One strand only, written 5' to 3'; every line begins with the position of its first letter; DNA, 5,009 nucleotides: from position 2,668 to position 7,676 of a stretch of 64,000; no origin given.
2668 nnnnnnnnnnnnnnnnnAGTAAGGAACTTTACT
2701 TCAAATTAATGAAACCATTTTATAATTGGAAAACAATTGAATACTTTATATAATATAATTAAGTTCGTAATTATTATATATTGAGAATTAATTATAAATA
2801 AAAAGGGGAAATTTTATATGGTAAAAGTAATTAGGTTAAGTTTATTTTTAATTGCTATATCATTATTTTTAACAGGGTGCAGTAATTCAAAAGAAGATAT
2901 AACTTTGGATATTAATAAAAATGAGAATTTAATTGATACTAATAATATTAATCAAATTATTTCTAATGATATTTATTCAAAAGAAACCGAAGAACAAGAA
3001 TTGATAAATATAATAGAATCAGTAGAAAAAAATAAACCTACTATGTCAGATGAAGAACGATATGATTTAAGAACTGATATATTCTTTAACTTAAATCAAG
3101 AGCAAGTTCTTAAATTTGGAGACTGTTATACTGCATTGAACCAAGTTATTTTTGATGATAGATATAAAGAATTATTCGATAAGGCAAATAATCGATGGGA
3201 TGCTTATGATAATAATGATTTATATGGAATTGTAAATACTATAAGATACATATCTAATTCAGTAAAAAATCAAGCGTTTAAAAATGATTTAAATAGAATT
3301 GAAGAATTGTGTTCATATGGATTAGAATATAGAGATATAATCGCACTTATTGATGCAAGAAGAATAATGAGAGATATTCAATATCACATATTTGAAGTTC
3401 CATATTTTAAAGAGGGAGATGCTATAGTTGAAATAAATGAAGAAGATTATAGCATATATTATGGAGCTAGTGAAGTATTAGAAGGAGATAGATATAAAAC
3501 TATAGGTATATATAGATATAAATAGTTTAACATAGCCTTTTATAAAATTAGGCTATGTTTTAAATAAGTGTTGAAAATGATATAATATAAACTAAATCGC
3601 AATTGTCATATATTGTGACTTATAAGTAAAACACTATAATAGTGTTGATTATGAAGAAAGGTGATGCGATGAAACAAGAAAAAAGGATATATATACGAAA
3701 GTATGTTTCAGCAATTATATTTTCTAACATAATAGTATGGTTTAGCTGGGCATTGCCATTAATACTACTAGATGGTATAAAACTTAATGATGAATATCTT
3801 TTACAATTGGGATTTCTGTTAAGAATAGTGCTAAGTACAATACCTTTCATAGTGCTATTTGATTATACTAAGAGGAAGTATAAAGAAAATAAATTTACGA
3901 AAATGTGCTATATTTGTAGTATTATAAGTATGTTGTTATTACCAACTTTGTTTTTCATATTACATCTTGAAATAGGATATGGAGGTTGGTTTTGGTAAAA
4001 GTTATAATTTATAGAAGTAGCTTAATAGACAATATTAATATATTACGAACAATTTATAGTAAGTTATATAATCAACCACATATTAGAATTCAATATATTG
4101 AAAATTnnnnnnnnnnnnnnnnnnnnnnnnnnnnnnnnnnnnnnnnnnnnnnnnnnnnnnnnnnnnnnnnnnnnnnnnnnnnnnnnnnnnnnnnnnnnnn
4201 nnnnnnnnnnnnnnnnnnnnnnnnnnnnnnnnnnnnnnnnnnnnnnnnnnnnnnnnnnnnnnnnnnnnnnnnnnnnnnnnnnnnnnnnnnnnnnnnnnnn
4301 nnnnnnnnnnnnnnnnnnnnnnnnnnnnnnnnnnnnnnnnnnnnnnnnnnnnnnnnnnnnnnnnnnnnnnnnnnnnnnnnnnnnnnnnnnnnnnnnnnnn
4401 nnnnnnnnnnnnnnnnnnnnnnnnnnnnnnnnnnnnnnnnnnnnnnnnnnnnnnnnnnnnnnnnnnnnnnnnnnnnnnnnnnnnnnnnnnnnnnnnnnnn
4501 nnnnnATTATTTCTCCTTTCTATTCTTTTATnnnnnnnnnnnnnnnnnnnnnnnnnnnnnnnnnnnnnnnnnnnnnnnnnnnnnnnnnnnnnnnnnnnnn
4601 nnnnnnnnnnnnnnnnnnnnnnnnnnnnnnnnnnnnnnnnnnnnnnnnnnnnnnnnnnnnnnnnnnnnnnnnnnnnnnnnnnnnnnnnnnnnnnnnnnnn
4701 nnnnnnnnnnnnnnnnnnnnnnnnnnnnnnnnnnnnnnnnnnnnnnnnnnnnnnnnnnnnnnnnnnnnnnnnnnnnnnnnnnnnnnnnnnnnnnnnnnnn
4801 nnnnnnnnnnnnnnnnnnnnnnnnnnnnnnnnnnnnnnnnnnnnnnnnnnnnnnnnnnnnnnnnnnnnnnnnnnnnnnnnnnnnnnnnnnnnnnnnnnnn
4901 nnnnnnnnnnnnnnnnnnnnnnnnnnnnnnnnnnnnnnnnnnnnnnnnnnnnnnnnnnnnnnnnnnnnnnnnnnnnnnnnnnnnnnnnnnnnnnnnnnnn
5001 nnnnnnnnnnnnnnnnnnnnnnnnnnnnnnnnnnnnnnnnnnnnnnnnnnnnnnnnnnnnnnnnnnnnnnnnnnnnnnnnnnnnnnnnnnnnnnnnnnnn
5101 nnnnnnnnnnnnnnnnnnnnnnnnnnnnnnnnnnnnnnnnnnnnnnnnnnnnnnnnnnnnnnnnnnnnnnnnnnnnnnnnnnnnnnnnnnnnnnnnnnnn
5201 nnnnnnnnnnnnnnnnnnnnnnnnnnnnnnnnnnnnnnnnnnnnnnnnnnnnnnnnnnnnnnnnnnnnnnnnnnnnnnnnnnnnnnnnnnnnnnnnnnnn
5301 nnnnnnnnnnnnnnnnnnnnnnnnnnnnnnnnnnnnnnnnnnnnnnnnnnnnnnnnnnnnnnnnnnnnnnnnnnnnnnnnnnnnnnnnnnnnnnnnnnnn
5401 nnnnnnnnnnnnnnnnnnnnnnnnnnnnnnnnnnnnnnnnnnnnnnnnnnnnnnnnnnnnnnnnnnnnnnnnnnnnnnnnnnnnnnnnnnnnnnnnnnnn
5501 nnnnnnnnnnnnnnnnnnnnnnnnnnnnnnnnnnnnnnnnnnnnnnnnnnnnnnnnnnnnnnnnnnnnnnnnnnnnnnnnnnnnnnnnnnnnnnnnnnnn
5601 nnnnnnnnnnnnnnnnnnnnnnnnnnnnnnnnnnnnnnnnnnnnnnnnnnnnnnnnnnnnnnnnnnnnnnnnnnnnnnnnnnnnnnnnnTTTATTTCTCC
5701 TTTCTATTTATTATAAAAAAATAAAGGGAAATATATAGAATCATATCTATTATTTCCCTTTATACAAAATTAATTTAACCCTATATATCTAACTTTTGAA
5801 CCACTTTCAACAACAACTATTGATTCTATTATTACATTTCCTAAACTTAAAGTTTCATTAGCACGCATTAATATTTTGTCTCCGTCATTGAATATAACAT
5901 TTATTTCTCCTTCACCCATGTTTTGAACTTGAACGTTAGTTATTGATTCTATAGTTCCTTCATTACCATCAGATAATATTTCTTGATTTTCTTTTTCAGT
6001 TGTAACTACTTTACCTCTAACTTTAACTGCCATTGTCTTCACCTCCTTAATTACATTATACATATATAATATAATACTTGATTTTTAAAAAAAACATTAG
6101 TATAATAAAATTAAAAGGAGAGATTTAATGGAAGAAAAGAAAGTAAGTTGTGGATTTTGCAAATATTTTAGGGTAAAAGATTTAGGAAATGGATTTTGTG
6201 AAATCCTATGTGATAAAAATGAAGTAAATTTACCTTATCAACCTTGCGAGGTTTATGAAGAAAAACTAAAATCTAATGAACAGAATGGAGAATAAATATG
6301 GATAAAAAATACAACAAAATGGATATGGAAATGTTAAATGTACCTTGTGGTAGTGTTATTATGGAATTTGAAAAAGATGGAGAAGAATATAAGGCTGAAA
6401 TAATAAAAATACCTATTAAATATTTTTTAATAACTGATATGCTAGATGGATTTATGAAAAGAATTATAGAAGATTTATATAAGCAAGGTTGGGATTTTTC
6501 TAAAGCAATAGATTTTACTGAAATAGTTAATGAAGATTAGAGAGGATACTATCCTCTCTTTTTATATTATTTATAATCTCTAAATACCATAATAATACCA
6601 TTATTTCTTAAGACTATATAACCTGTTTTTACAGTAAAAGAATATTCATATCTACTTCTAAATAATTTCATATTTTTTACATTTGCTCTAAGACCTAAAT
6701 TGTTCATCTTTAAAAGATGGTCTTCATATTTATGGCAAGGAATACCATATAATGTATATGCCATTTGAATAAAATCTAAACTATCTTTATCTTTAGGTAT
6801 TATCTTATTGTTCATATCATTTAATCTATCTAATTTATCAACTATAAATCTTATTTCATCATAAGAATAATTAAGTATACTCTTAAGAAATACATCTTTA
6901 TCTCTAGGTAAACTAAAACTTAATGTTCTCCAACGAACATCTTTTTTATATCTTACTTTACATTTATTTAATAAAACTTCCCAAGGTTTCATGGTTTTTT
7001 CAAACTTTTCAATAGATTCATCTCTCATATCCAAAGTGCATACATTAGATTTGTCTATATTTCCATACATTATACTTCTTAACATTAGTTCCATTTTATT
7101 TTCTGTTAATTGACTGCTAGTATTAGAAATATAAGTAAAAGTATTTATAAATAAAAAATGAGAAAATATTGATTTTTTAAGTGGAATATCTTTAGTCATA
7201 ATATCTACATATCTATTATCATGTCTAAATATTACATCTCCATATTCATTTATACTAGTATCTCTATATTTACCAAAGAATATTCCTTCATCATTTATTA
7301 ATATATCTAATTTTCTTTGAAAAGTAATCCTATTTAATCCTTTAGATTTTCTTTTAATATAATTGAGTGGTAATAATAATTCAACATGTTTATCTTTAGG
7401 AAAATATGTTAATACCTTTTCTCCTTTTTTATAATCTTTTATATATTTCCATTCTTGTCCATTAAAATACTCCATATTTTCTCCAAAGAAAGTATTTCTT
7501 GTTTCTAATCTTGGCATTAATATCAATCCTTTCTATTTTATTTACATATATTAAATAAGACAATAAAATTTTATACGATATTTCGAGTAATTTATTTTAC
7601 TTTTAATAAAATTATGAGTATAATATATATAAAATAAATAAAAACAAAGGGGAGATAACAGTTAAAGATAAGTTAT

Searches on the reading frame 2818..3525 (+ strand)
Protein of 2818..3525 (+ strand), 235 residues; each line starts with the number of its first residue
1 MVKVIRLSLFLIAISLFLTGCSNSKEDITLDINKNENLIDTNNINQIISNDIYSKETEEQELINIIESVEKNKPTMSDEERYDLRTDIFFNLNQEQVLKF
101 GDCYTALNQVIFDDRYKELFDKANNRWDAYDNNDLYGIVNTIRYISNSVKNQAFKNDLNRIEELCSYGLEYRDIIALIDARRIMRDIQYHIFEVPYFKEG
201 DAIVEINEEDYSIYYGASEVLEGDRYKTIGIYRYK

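Call 11: search_protein_families(library=pfam, proteins=[window:2818-3525:+], max_evalue=0.01)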
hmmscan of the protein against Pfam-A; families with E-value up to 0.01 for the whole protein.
window:2818-3525:+ (235 aa): 1 family
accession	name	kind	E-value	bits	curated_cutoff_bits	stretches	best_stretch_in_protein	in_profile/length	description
PF19086.5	Terpene_syn_C_2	-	0.0015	18.8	23.7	0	11-74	116-179/199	Terpene synthase family 2, C-terminal metal binding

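Call 12: search_protein_families(library=phrogs, proteins=[window:2818-3525:+], max_evalue=0.001)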
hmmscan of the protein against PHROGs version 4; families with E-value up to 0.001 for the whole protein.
window:2818-3525:+ (235 aa): 0 families

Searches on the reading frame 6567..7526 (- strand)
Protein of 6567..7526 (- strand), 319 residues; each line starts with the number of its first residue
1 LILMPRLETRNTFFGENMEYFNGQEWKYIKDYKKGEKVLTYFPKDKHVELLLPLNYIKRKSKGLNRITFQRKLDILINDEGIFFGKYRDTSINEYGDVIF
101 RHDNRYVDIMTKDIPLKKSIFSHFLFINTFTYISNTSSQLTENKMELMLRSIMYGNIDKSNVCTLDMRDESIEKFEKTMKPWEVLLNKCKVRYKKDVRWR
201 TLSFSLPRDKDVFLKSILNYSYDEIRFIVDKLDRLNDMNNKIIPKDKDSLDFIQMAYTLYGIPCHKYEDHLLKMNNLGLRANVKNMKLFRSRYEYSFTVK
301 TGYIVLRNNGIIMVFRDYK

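Call 11: search_protein_families(library=pfam, proteins=[window:6567-7526:-], max_evalue=0.01)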
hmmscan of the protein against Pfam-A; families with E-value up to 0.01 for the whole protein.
window:6567-7526:- (319 aa): 0 families

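Call 12: search_protein_families(library=phrogs, proteins=[window:6567-7526:-], max_evalue=0.001)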
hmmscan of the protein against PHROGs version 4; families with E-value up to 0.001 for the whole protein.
window:6567-7526:- (319 aa): 0 families

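Call 103: search_solved_structures(query=window:6567-7526:-, max_evalue=1)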
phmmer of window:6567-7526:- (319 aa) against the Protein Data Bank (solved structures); distinct sequences matched with E-value up to 1: 0.
